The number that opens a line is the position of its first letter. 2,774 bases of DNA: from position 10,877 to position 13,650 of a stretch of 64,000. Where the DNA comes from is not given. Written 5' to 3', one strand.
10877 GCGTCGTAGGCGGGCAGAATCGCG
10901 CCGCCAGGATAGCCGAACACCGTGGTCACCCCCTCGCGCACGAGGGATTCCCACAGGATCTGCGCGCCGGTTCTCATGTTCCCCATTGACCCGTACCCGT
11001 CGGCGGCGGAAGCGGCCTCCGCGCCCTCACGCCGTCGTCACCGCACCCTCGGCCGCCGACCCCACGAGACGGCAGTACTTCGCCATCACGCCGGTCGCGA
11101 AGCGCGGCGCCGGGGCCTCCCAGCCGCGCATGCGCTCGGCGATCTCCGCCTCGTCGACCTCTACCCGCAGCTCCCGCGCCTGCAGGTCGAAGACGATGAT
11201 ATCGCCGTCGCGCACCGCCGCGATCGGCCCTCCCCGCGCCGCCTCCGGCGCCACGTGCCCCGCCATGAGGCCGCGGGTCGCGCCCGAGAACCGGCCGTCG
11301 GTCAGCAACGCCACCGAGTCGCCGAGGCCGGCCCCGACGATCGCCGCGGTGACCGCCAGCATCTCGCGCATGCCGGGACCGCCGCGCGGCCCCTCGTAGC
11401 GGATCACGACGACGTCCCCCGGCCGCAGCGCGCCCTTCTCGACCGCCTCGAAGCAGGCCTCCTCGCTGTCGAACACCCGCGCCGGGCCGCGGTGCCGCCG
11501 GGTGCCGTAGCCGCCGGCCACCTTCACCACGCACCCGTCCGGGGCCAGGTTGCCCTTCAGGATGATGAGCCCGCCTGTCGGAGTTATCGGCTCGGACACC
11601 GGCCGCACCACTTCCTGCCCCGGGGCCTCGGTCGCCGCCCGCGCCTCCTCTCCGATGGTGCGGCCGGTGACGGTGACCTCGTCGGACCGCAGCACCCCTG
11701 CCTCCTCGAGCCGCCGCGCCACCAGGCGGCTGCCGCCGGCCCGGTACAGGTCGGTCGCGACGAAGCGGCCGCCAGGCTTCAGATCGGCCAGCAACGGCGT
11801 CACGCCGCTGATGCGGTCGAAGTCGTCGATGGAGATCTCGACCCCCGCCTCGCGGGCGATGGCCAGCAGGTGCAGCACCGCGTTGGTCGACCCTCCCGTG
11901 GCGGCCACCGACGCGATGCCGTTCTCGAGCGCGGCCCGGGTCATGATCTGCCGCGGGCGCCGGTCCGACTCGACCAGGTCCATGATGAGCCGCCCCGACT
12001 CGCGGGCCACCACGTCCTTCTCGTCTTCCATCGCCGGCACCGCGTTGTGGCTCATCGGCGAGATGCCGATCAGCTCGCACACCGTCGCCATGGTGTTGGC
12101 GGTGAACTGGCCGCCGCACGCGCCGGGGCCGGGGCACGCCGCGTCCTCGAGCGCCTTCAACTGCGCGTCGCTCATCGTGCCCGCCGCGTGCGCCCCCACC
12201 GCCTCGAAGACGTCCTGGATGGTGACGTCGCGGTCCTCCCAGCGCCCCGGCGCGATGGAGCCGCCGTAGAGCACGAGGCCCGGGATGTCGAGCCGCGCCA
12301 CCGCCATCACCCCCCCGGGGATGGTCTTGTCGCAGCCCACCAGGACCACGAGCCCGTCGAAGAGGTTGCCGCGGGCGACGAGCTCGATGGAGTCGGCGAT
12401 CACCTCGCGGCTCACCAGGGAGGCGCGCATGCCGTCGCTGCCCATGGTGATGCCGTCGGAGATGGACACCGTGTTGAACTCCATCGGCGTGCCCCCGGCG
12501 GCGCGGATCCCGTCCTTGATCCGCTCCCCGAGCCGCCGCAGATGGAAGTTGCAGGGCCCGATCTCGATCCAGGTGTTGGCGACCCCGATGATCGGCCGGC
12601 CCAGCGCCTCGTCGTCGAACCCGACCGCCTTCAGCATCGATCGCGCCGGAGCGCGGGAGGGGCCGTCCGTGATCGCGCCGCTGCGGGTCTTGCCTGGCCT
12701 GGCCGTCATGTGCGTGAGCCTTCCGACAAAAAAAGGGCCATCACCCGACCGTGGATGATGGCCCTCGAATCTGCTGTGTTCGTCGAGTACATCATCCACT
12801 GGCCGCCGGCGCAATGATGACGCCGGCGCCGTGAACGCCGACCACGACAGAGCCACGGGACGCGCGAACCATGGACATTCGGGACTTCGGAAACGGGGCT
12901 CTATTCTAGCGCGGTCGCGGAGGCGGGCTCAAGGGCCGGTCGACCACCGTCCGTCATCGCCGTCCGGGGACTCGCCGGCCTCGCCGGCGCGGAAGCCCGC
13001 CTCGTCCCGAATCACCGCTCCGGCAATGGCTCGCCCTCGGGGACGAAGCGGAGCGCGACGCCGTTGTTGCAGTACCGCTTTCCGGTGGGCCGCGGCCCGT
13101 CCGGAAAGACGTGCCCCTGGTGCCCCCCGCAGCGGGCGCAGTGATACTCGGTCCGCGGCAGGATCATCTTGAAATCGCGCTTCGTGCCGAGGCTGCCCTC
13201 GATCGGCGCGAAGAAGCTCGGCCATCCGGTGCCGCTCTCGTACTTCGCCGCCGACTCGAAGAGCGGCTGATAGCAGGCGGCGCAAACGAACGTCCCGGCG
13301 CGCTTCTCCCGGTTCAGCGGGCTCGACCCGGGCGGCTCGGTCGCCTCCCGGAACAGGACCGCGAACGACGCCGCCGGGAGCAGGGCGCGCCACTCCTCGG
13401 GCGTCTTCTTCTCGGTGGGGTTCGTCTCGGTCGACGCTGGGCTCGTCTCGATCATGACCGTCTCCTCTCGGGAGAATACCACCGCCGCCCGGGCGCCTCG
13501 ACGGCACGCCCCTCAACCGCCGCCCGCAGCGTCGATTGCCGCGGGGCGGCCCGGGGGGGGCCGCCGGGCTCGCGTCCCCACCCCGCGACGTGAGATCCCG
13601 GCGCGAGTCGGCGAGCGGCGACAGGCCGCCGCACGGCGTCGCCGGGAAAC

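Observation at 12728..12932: Complete leader-peptide transcription attenuator upstream of ilvD-ilvB-ilvN-ilvC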

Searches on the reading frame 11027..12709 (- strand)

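Call 6: search_protein_families(library=ncbifam, proteins=[window:11027-12709:-])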
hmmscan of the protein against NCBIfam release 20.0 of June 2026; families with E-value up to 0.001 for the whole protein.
window:11027-12709:- (560 aa): 8 families
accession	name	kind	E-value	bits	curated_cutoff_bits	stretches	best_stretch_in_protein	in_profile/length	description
NF002068.0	PRK00911.1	subfamily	8.5e-243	806.9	644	1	7-559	4-556/559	dihydroxy-acid dehydratase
TIGR00110.1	ilvD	equivalog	5.7e-206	685.3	618.15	1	21-559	1-542/543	dihydroxy-acid dehydratase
NF004784.0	PRK06131.1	subfamily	4.8e-138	461.1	539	1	21-557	25-559/576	dihydroxy-acid dehydratase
NF009103.0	PRK12448.1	equivalog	1.2e-134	449.9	710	2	8-355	4-360/616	dihydroxy-acid dehydratase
NF009559.0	PRK13016.1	equivalog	1.1e-125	420.2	882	1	22-556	26-559/578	L-arabinonate dehydratase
NF009560.0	PRK13017.1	subfamily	6.3e-121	404.4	684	1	29-557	35-574/595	dihydroxy-acid dehydratase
TIGR01196.1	edd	equivalog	7.5e-75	252.4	708.25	1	81-557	108-598/601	phosphogluconate dehydratase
TIGR03432.1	yjhG_yagF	hypoth_equivalog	1.4e-62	211.7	808.15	2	64-355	93-387/640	YjhG/YagF family D-xylonate dehydratase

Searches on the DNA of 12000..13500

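Call 5: search_rna_families(source=window, start=12000, end=13500, threshold=evalue, max_evalue=10)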
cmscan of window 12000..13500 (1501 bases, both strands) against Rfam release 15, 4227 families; matches with E-value up to 10: 6.
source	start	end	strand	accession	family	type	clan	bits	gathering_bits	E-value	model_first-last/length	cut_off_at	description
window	12029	12095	-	RF03213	mir-5885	Gene; miRNA;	-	17.2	64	1.7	1-65/65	no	mir-5885 microRNA precursor family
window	12801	12832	-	RF03158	L31-Actinobacteria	Cis-reg; leader;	CL00118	16.5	35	7.1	1-48/48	no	L31-Actinobacteria ribosomal protein leader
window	12937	13007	+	RF02404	P33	Gene; sRNA;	-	16.3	45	2.2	1-160/160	no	Pseudomonas sRNA P33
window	12564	12671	-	RF02868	ncS037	Gene; sRNA;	-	16.3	112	7.8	1-152/152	no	Burkholderia sRNA 37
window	12728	12882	-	RF02883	BcKCsr2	Gene; sRNA;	-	15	40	1.7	1-129/129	no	Burkholderia sRNA 2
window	13411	13477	+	RF01127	sR42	Gene; snRNA; snoRNA; CD-box;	-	13.4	38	3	1-63/63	no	Small nucleolar RNA sR42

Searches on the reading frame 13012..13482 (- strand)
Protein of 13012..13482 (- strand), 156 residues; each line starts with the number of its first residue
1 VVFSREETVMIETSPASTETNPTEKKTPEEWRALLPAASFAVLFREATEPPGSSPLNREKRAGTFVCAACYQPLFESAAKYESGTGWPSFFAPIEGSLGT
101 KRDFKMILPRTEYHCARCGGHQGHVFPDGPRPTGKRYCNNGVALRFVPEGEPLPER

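Call 61: search_protein_families(library=pfam, proteins=[window:13012-13482:-], max_evalue=0.001)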
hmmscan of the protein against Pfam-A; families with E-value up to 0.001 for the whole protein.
window:13012-13482:- (156 aa): 1 family
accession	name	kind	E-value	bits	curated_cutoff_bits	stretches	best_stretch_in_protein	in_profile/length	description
PF01641.26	SelR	-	2e-41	141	24.9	1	37-148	3-116/116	SelR domain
